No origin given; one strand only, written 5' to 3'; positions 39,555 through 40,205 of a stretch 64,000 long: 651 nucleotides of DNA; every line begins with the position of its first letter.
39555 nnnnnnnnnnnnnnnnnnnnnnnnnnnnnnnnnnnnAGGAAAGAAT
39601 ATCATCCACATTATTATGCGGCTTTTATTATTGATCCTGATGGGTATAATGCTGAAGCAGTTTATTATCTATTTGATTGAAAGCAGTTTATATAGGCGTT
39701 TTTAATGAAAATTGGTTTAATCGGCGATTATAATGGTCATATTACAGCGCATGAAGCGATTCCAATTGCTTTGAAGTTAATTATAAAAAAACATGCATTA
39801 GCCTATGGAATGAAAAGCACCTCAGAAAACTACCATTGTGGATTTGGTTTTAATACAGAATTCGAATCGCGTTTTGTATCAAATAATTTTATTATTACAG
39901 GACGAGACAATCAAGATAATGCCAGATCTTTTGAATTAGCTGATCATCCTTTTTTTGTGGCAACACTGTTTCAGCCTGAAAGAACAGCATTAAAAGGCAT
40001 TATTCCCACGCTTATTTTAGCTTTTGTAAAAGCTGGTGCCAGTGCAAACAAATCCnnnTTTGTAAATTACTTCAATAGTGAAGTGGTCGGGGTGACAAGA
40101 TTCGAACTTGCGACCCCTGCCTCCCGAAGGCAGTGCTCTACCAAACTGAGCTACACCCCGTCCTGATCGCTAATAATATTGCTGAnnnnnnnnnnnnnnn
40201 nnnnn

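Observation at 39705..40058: Gutted paralog of the pyrG glutamine-amidotransferase domain next to the nonsense glyoxalase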

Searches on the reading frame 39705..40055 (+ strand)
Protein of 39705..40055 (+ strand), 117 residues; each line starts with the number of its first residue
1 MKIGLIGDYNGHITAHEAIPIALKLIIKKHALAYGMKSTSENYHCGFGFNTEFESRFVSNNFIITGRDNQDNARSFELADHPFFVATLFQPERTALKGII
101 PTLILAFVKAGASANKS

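Call 6: search_protein_families(library=pfam, proteins=[window:39705-40055:+], max_evalue=1)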
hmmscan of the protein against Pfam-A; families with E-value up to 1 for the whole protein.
window:39705-40055:+ (117 aa): 0 families

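Call 8: search_protein_families(library=ncbifam, proteins=[window:39705-40055:+], max_evalue=10)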
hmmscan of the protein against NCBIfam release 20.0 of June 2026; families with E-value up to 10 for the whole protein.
window:39705-40055:+ (117 aa): 3 families
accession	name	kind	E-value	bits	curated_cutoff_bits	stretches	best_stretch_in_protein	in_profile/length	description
NF004836.1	PRK06186.1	equivalog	5e-31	107.6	260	2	31-110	147-226/228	CTP synthase C-terminal region-related (seleno)protein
TIGR00337.1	PyrG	equivalog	1.3e-07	30.7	462.75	1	33-110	448-526/526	glutamine hydrolyzing CTP synthase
NF003792.0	PRK05380.1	equivalog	2.2e-07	30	308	1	31-115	445-530/534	CTP synthase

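Call 9: find_homologous_proteins(query=window:39705-40055:+, max_evalue=0.001)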
Query window:39705-40055:+ (117 aa): 29 proteins with E <= 0.001 among 33 candidates.
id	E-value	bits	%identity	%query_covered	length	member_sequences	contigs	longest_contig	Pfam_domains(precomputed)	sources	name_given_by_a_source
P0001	1.1e-71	256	100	100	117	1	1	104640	-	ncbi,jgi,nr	ncbi:MAG: hypothetical protein K0R12_71 [Gammaproteobacteria bacterium]|jgi:CTP synthase (UTP-ammoni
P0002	7.8e-21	92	42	75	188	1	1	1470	-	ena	-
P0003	1.0e-19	89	46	68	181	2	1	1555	-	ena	-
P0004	1.3e-18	85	46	71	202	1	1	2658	PF00117.35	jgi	jgi:CTP synthase (UTP-ammonia lyase)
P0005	2.6e-17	81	60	58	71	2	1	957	-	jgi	jgi:CTP synthase (UTP-ammonia lyase)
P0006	4.1e-16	77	51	68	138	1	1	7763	-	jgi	jgi:CTP synthase (UTP-ammonia lyase)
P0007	4.5e-16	77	48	70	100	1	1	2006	-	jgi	jgi:CTP synthase (UTP-ammonia lyase)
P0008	6.3e-16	76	53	68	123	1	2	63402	-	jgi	jgi:CTP synthase (UTP-ammonia lyase)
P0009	1.4e-14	72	41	90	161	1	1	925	-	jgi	jgi:CTP synthase (UTP-ammonia lyase)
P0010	1.6e-14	72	44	94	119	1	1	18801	-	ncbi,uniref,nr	ncbi:hypothetical protein [Pseudomonas sp. L13]|uniref:hypothetical protein n=1 Tax=Pseudomonas sp. 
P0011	1.3e-13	69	47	71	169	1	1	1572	PF00117.35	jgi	jgi:CTP synthase (UTP-ammonia lyase)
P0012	3.3e-12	64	47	47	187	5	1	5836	-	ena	-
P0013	8.6e-12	63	55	53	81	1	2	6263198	-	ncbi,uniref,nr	ncbi:hypothetical protein SAMN04490190_5397 [Pseudomonas libanensis]|uniref:Uncharacterized protein 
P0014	2.5e-11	62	51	54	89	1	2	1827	-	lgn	-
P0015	8.7e-11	60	45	68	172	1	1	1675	PF00117.35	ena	-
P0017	1.3e-9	56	45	67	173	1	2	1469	PF00117.35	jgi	-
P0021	2.3e-8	52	41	72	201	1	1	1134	PF00117.35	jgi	-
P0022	3.2e-8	52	39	68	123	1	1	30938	-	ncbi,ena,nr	ncbi:MAG TPA: hypothetical protein VJ756_00645 [Terriglobales bacterium]|nr:hypothetical protein [Te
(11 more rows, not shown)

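Call 11: find_encoding_contigs(protein=P0001, flank=10000, max_places=4)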
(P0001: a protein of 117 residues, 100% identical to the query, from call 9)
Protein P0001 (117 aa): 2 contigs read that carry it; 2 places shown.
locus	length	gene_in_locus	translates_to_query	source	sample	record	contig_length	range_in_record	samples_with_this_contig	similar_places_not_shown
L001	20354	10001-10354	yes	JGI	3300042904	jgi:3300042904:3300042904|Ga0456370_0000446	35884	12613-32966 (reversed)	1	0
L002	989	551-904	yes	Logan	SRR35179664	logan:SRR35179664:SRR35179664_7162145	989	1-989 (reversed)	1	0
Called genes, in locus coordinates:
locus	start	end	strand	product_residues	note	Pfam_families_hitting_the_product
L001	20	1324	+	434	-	PF03952:Enolase_N, PF00113:Enolase_C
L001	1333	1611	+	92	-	PF04977:DivIC, PF06005:ZapB (weak)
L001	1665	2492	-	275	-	PF02086:MethyltransfD12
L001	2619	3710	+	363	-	PF00266:Aminotran_5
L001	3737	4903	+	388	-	PF00389:2-Hacid_dh, PF02826:2-Hacid_dh_C, PF03446:NAD_binding_2 (weak)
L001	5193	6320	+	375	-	-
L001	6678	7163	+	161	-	-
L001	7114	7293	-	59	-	-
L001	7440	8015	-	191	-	-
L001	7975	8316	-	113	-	-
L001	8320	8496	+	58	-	-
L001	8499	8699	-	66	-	-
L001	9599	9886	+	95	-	-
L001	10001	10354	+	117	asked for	-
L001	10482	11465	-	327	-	PF00348:polyprenyl_synt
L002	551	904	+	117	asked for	-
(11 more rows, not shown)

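Call 20: search_protein_representatives(protein=window:39705-40055:+)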
Query: 117 residues. Proteins with E-value up to 0.001 (for the whole library): 616; up to 1e-10: 115; up to 1e-30: 1. The best 150 are listed.
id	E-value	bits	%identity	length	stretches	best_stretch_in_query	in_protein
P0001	3.4e-72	256.0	100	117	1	1-117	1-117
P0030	2.8e-22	95.2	53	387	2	31-112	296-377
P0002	2.5e-21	92.2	47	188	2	37-110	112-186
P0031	2.6e-21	92.2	44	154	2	15-113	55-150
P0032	2.9e-21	92.0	50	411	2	31-110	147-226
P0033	3.5e-21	91.7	51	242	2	31-113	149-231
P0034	1.4e-20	89.8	52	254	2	33-108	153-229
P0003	3.3e-20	88.6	50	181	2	30-109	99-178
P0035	3.7e-20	88.4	46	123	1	3-110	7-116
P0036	4.6e-20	88.1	49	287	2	26-110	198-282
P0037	3.8e-19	85.1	45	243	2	30-110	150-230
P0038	4.1e-19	85.1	52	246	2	30-113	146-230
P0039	1.8e-18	83.0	44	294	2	32-109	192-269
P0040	1.9e-18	82.9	47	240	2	29-112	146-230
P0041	2.0e-18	82.9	47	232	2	30-110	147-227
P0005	8.1e-18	80.9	60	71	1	43-110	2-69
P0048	1.2e-17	80.3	44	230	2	31-113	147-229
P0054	1.1e-16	77.3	39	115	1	3-112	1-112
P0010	4.9e-15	71.9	44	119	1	3-110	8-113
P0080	6.5e-14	68.3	38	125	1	2-113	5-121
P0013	2.7e-12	63.1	53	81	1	48-111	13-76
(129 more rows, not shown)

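Call 28: search_protein_families(library=pfam, proteins=[P0033, P0048], max_evalue=0.01)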
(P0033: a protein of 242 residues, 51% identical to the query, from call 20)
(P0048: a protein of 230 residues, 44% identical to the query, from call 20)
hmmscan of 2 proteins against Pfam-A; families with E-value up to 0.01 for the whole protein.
P0033 (242 aa): 1 family
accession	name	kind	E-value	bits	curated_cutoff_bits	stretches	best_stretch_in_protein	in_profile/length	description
PF00117.34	GATase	-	1.1e-05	25.7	22.8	1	64-114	52-95/190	Glutamine amidotransferase class-I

P0048 (230 aa): 2 families
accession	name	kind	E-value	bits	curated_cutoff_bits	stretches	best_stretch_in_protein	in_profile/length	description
PF00117.34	GATase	-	6.4e-10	39.4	22.8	1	30-225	19-189/190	Glutamine amidotransferase class-I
PF07722.19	Peptidase_C26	-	0.0051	17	20.5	1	73-208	96-219/219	Peptidase C26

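Call 30: search_solved_structures(query=A2, max_evalue=0.001, show_alignments=1)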
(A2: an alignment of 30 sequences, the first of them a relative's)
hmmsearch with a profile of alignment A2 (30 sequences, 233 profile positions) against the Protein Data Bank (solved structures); distinct sequences matched with E-value up to 0.001: 26.
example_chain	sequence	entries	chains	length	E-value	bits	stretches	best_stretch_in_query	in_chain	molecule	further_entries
3nva_A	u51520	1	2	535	6e-49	169.5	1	2-229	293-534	CTP synthase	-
9kao_A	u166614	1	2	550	1.9e-40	141.6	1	2-229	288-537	CTP synthase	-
1s1m_A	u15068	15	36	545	1.1e-38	135.9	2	2-142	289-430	CTP synthase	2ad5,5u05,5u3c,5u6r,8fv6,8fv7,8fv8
8i9o_A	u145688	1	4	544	1.1e-38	135.9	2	2-142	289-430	CTP synthase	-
5tkv_A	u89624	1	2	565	1.2e-38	135.8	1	2-230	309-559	CTP synthase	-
1vco_A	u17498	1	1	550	1.5e-38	135.5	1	2-231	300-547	CTP synthetase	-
1vcm_A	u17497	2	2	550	1.5e-38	135.4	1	2-231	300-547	CTP synthetase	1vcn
5u03_A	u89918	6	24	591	2.6e-36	128.1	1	3-224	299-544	CTP synthase 1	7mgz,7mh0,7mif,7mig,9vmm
7mip_C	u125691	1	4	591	4.2e-36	127.5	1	3-224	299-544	CTP synthase 1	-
7dpw_A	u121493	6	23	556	7.2e-36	126.7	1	3-229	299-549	CTP synthase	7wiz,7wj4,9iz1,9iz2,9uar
6l6z_D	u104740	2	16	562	7.4e-36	126.6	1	3-229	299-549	CTP synthase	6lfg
7dpt_A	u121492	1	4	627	9.6e-36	126.3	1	3-229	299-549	CTP synthase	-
2v4u_A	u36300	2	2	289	1e-35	126.1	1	3-228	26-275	CTP SYNTHASE 2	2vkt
6pk4_A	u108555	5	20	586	8.8e-35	123.1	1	3-228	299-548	CTP synthase 2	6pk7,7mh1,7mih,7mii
7rmo_D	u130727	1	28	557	1.6e-34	122.3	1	2-227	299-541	CTP synthase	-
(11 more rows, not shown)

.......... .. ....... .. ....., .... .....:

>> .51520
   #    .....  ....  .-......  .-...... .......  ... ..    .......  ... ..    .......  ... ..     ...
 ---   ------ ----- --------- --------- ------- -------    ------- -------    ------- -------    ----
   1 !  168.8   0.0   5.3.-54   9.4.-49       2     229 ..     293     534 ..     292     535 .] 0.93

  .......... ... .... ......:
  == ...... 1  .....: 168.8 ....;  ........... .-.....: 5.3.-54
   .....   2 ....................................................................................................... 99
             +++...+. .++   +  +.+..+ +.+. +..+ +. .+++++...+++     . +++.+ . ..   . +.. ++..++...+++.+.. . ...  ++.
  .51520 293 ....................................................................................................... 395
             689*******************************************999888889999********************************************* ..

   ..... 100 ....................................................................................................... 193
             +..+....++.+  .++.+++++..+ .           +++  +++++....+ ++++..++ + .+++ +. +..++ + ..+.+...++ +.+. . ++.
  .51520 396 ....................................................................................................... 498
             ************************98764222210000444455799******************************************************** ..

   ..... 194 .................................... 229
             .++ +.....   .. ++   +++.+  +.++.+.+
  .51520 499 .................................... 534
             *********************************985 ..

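Call 33: list_cluster_members(proteins=[P0030, P0033, P0034, P0038, P0032, P0048, P0005, P0035, P0080, P0054])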
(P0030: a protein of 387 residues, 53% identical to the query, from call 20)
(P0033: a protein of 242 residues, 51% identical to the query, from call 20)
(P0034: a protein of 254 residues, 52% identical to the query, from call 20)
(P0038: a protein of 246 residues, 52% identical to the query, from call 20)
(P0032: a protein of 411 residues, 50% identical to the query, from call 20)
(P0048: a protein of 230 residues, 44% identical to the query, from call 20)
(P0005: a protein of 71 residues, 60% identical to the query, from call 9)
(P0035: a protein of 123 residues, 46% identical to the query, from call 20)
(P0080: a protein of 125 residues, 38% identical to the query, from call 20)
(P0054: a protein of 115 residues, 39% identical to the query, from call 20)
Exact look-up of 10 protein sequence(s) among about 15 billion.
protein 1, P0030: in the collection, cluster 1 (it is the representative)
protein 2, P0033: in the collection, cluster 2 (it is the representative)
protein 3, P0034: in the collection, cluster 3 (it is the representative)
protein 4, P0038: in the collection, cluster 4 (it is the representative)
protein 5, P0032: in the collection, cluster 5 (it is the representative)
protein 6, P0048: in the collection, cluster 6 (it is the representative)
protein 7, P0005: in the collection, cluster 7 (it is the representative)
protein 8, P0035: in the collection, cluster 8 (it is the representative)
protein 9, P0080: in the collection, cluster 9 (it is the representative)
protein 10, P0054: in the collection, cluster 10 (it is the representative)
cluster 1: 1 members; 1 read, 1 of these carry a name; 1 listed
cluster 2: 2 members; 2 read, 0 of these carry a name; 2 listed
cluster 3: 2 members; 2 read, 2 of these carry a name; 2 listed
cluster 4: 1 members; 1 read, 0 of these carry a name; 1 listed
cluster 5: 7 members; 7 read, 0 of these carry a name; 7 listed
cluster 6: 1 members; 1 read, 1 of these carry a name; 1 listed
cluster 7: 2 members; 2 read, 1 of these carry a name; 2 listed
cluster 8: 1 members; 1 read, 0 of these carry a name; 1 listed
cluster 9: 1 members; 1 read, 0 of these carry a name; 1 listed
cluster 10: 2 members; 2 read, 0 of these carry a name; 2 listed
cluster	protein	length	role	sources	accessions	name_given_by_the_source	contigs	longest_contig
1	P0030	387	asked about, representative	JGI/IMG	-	hypothetical protein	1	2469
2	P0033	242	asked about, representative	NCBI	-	-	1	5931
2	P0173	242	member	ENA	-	-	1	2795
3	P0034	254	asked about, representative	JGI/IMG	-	CTP synthase (UTP-ammonia lyase)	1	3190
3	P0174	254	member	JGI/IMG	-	CTP synthase (UTP-ammonia lyase)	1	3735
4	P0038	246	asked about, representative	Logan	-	-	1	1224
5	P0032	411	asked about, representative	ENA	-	-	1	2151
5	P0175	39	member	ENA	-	-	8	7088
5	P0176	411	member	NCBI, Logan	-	-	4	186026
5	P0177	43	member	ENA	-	-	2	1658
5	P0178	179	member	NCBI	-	-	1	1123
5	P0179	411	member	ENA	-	-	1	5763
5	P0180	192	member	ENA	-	-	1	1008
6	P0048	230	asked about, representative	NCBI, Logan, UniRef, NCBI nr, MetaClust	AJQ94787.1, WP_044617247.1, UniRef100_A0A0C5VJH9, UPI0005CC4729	CTP synthase C-terminal region-related (seleno)protein [Gynuella sunshinyii] | CTP synthase (glutamine hydrolyzing) n=1 Tax=Gynuella sunshinyii YC6258 TaxID=1445510 ... | hypothetical protein [Gynuella sunshinyii]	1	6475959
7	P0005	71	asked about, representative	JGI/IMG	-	CTP synthase (UTP-ammonia lyase)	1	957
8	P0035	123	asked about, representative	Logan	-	-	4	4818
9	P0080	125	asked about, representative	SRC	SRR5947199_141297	-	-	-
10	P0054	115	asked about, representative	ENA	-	-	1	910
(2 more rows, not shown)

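Call 34: find_encoding_contigs(protein=P0008, flank=4000, max_places=2)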
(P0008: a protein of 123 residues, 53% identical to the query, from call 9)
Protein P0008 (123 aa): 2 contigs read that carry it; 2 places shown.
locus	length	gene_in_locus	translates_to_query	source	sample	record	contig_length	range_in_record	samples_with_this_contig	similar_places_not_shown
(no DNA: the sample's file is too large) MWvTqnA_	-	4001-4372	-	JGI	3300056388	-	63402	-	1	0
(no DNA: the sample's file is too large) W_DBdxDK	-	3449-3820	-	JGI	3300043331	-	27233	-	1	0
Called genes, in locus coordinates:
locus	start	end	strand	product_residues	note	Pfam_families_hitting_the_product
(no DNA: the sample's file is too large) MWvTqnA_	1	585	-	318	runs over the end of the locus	-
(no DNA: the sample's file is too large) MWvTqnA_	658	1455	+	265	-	PF02548:Pantoate_transf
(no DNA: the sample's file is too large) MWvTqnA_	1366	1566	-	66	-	-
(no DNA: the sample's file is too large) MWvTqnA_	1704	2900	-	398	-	-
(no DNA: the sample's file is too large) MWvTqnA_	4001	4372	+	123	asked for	-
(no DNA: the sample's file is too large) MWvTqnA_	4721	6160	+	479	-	PF07589:PEP_exosort_dom (weak)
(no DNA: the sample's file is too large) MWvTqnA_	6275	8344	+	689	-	PF03190:Thioredox_DsbH, PF13899:Thioredoxin_7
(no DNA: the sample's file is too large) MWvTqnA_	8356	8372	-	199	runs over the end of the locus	-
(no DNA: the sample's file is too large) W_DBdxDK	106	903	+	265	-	PF02548:Pantoate_transf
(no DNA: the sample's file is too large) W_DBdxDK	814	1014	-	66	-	-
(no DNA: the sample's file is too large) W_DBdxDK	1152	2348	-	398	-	-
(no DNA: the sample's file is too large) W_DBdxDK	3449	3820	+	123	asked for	-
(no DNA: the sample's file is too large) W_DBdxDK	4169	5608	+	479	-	PF07589:PEP_exosort_dom (weak)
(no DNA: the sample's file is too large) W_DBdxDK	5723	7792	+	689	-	PF03190:Thioredox_DsbH, PF13899:Thioredoxin_7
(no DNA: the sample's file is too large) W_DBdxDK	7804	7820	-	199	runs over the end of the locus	-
